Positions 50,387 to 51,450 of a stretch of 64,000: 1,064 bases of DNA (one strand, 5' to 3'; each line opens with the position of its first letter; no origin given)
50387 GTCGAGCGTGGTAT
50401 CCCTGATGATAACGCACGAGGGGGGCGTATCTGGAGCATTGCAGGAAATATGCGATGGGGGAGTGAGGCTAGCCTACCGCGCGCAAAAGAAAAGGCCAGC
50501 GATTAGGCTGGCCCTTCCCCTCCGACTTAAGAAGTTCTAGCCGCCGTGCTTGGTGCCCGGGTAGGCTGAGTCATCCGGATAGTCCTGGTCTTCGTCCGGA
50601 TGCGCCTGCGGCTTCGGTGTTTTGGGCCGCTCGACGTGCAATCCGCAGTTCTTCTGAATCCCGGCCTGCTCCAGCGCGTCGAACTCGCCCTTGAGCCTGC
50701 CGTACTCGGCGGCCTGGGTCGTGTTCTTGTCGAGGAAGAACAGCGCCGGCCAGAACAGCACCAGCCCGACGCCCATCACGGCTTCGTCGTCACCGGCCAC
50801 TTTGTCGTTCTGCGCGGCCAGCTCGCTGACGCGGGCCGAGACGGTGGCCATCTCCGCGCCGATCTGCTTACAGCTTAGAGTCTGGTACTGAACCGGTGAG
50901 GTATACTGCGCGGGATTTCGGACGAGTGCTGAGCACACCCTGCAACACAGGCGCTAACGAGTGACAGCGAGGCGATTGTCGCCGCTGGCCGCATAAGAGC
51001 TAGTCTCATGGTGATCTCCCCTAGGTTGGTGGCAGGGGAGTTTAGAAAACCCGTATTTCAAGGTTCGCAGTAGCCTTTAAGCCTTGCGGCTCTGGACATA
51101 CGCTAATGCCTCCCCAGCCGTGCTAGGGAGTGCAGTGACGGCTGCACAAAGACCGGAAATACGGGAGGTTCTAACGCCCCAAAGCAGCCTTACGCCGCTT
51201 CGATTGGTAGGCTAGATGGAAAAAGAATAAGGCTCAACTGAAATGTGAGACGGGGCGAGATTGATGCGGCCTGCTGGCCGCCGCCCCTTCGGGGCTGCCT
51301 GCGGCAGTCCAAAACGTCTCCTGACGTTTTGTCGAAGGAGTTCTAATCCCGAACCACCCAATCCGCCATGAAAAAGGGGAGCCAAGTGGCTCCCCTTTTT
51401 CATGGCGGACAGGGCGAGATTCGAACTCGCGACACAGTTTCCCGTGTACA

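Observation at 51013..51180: Second, covarying copy of the leader RNA upstream of a lipoprotein gene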

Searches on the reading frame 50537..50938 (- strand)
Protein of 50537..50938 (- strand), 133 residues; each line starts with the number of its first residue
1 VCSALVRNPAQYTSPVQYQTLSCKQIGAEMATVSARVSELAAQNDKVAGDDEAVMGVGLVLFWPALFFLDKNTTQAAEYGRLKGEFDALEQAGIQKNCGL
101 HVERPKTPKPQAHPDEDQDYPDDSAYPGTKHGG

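Call 32: search_protein_families(library=pfam, proteins=[window:50537-50938:-], max_evalue=0.01)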
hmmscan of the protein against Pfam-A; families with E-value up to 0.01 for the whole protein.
window:50537-50938:- (133 aa): 0 families

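Call 51: find_homologous_proteins(query=window:50540-50911:-, max_evalue=0.001)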
Query seq(124 aa) (124 aa): 808 proteins with E <= 0.001 among 811 candidates; the best 120 are listed.
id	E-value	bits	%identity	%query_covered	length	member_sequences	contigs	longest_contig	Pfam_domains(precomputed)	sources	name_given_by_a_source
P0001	3.9e-64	232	100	84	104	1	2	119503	-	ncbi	ncbi:MAG: hypothetical protein WDN72_05690 [Alphaproteobacteria bacterium]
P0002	6.3e-51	189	82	77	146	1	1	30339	-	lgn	-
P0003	6.8e-50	186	74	91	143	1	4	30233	-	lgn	-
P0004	2.3e-49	184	75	90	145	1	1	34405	-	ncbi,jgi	jgi:hypothetical protein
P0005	1.5e-48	182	71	98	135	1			-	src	-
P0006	5.3e-48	180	81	77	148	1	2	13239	-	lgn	-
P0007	5.8e-48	180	72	94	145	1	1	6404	-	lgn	-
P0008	7.8e-47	176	69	98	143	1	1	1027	-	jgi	jgi:hypothetical protein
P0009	1.4e-46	175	67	92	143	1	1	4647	-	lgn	-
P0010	6.6e-46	173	69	88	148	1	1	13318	-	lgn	-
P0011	7.3e-46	173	71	94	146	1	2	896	-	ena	-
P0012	2.1e-45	172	70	94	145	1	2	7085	-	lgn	-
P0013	1.4e-43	166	75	77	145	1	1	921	-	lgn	-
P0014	1.7e-43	165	66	93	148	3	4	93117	-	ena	-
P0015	2.2e-43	165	66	93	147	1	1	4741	-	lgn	-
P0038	3.4e-38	148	70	82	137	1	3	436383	-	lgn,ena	-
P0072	6.8e-33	131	66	79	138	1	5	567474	-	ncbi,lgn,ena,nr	ncbi:MAG: hypothetical protein ABS36_08675 [Acidobacteria bacterium SCN 69-37]|nr:MAG: hypothetical 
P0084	8.1e-31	124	56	90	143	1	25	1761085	-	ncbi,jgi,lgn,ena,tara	tara:strand:- start:36166 stop:36597 length:432 start_codon:yes stop_codon:yes gene_type:complete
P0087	2.1e-30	123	60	80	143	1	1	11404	-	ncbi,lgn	ncbi:MAG: hypothetical protein ACOYJ2_05830 [Rickettsiales bacterium]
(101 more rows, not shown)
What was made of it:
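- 50537..51009 (-): Regulated gene: a lipoprotein of about 145 aa with an LSLVSAC lipobox. In this assembly a missing base near 50917 breaks the frame. At least 808 homologues exist (call 51).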

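Call 52: find_encoding_contigs(protein=P0002, flank=2500, max_places=2)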
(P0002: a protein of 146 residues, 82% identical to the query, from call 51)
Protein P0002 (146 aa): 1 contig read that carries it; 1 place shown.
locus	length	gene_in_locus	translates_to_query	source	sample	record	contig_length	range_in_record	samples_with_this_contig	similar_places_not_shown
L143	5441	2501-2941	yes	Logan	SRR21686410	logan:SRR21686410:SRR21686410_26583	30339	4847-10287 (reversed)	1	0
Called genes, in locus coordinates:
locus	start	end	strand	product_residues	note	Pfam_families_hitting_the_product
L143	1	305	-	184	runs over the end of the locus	PF13328:HD_4, PF01966:HD (faint)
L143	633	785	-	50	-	-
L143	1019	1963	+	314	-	PF12760:Zn_ribbon_IS1595, PF12762:DDE_Tnp_IS1595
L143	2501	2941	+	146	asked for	-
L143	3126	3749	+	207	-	-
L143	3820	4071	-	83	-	-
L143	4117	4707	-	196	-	-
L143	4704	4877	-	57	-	-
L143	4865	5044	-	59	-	-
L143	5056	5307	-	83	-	-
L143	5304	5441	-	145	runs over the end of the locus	-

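Call 53: find_encoding_contigs(protein=P0014, flank=2500, max_places=2)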
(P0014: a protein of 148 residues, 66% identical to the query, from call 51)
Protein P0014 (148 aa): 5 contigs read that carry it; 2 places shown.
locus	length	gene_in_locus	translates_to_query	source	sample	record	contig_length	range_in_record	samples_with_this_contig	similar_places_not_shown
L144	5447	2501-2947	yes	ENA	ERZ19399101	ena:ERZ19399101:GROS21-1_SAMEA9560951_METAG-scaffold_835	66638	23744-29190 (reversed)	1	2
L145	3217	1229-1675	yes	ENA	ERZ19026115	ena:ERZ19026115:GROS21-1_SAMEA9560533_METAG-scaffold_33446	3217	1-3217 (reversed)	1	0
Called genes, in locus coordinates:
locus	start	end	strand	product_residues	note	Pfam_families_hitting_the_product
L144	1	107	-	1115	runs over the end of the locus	PF13482:RNase_H_2, PF13086:AAA_11 (weak), PF13245:AAA_19, PF13604:AAA_30, PF13087:AAA_12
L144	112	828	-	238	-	-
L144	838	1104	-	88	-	-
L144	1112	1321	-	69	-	-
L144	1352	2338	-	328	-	PF13280:WYL, PF25583:WCX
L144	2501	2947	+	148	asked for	-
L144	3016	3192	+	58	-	PF12728:HTH_17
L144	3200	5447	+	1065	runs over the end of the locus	PF00176:SNF2-rel_dom, PF04851:ResIII (weak), PF00270:DEAD (faint), PF00271:Helicase_C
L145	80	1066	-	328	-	PF13280:WYL, PF25583:WCX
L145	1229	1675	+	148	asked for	-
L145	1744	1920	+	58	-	PF12728:HTH_17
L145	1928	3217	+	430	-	?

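Call 54: find_encoding_contigs(protein=P0038, flank=2500, max_places=2)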
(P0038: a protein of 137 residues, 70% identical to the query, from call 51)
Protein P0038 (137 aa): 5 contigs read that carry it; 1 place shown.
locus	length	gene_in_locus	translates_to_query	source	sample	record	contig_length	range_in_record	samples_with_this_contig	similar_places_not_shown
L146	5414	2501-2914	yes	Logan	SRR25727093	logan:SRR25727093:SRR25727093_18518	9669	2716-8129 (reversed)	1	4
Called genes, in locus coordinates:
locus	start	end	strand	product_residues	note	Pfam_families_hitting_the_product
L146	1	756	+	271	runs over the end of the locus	-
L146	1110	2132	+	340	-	PF09250:Prim-Pol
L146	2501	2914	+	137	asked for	-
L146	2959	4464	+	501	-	PF08548:Peptidase_M10_C (weak), PF00353:HemolysinCabind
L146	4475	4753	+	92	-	-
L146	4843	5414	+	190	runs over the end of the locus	-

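Call 55: find_encoding_contigs(protein=P0072, flank=2500, max_places=2)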
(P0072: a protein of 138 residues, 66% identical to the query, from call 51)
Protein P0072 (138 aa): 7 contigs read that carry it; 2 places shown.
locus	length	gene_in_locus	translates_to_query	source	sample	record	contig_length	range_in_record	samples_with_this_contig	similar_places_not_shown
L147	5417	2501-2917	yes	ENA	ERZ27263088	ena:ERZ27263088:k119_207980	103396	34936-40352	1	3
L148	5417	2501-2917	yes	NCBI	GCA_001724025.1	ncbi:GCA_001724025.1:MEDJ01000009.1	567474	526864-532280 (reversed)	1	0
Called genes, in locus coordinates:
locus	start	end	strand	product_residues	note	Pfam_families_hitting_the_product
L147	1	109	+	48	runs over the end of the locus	-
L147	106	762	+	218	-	PF01170:UPF0020 (faint), PF01555:N6_N4_Mtase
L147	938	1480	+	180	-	PF13606:Ank_3 (faint), PF00023:Ank (faint), PF24521:Ank_KRIT1 (faint), PF12796:Ank_2, PF13637:Ank_4 (weak)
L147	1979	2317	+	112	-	-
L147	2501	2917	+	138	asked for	-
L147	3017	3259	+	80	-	-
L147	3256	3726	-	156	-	-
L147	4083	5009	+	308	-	PF08401:ArdcN, PF18818:MPTase-PolyVal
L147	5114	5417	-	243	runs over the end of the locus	PF00565:SNase, PF05901:Excalibur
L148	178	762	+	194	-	PF01170:UPF0020 (faint), PF01555:N6_N4_Mtase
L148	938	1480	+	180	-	PF13606:Ank_3 (faint), PF00023:Ank (faint), PF24521:Ank_KRIT1 (faint), PF12796:Ank_2, PF13637:Ank_4 (weak)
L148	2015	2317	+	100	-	-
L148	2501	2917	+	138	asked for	-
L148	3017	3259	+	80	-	-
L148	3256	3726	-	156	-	-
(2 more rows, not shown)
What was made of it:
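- Homologues of its lipoprotein gene often lie in mobile-element contexts (calls 52-55).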

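Call 56: find_encoding_contigs(protein=P0084, flank=2500, max_places=2)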
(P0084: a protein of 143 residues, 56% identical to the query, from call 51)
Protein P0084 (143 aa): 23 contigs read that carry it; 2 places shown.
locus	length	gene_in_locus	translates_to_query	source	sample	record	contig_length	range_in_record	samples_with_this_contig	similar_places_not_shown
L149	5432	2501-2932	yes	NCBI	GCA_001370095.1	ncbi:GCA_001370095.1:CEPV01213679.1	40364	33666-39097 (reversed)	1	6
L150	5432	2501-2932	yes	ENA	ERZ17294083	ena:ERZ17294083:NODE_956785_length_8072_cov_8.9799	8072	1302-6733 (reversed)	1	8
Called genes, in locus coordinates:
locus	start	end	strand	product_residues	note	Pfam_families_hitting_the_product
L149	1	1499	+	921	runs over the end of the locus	PF00353:HemolysinCabind, PF00059:Lectin_C (weak), PF00353:HemolysinCabind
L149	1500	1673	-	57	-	PF13396:PLDc_N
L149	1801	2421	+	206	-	PF02397:Bac_transf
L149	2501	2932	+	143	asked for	-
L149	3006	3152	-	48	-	-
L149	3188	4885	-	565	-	PF00999:Na_H_Exchanger, PF02254:TrkA_N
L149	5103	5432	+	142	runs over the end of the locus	-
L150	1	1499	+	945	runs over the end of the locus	?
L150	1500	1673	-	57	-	PF13396:PLDc_N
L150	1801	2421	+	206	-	PF02397:Bac_transf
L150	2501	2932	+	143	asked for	-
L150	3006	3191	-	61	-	-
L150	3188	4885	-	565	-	PF00999:Na_H_Exchanger, PF02254:TrkA_N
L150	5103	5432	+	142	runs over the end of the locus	-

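Call 57: find_encoding_contigs(protein=P0087, flank=2500, max_places=2)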
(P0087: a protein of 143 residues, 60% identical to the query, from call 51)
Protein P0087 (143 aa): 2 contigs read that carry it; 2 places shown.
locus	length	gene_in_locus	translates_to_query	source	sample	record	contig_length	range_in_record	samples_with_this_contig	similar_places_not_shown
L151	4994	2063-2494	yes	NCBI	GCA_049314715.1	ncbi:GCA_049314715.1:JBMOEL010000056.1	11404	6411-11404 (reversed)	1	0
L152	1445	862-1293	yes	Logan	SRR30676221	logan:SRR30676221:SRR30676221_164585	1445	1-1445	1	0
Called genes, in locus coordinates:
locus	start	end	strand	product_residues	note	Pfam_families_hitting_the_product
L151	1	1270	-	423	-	PF16177:ACAS_N, PF00501:AMP-binding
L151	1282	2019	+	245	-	PF01416:PseudoU_synth_1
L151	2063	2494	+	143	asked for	-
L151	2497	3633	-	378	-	PF01546:Peptidase_M20, PF07687:M20_dimer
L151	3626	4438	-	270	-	PF14805:THDPS_N_2, PF25084:LbH_EIF2B (weak), PF00132:Hexapep (weak), PF14602:Hexapep_2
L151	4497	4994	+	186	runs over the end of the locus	PF08712:Nfu_N, PF01106:NifU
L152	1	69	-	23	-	?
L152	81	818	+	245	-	PF01416:PseudoU_synth_1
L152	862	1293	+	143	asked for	-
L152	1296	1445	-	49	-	?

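Call 71: search_protein_families(library=ncbifam, proteins=[P0002], max_evalue=0.01)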
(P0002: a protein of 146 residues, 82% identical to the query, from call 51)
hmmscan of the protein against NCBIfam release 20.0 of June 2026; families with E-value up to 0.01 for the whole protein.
P0002 (146 aa): 0 families

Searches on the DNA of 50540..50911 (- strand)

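Call 58: search_with_rna_model(model_id=R1, sources=[L143, L144, L145, L146, L147, L148, L149, L150, L151, L152, L047, L048], max_evalue=1, show_alignments=0)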
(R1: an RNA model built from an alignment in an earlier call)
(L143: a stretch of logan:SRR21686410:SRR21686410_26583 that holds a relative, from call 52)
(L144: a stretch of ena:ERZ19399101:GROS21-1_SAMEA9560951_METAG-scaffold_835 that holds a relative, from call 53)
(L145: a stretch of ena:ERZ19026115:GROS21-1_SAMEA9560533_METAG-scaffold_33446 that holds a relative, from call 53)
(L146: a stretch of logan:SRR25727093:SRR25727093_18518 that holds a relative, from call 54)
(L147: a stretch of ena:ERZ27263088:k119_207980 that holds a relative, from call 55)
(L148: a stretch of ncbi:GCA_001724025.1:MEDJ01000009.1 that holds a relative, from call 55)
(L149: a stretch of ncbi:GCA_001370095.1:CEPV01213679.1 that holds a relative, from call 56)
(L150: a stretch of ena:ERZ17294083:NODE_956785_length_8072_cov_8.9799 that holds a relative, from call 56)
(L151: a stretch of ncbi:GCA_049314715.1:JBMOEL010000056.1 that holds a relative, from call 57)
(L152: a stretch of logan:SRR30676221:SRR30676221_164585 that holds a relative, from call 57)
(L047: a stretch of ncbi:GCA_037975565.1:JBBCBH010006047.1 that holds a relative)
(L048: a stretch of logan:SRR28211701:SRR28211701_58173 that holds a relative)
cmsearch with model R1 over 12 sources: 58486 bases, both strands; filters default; matches with E-value up to 1: 5.
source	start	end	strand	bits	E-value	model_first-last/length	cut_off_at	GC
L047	1729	1884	+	83.5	7.5e-20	1-194/194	no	0.57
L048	703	858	+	83.5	7.5e-20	1-194/194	no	0.57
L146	2336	2479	+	73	3.8e-17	1-194/194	no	0.52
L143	2328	2477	+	48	1e-10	1-194/194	no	0.53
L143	827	972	+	16.9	0.011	1-194/194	no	0.51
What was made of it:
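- The same lipoprotein family carries the leader in three different genomes (calls 51, 58).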

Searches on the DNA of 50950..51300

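Call 8: search_rna_families(source=window, start=50950, end=51300, threshold=evalue, max_evalue=10, show_alignments=3)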
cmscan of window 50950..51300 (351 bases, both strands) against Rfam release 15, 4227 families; matches with E-value up to 10: 1.
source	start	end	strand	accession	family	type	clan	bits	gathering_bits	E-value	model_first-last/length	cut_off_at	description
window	51280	51295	+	RF01687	Acido-Lenti-1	Gene; sRNA;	-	13.6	37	1.1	30-45/46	no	Acido-Lenti-1 RNA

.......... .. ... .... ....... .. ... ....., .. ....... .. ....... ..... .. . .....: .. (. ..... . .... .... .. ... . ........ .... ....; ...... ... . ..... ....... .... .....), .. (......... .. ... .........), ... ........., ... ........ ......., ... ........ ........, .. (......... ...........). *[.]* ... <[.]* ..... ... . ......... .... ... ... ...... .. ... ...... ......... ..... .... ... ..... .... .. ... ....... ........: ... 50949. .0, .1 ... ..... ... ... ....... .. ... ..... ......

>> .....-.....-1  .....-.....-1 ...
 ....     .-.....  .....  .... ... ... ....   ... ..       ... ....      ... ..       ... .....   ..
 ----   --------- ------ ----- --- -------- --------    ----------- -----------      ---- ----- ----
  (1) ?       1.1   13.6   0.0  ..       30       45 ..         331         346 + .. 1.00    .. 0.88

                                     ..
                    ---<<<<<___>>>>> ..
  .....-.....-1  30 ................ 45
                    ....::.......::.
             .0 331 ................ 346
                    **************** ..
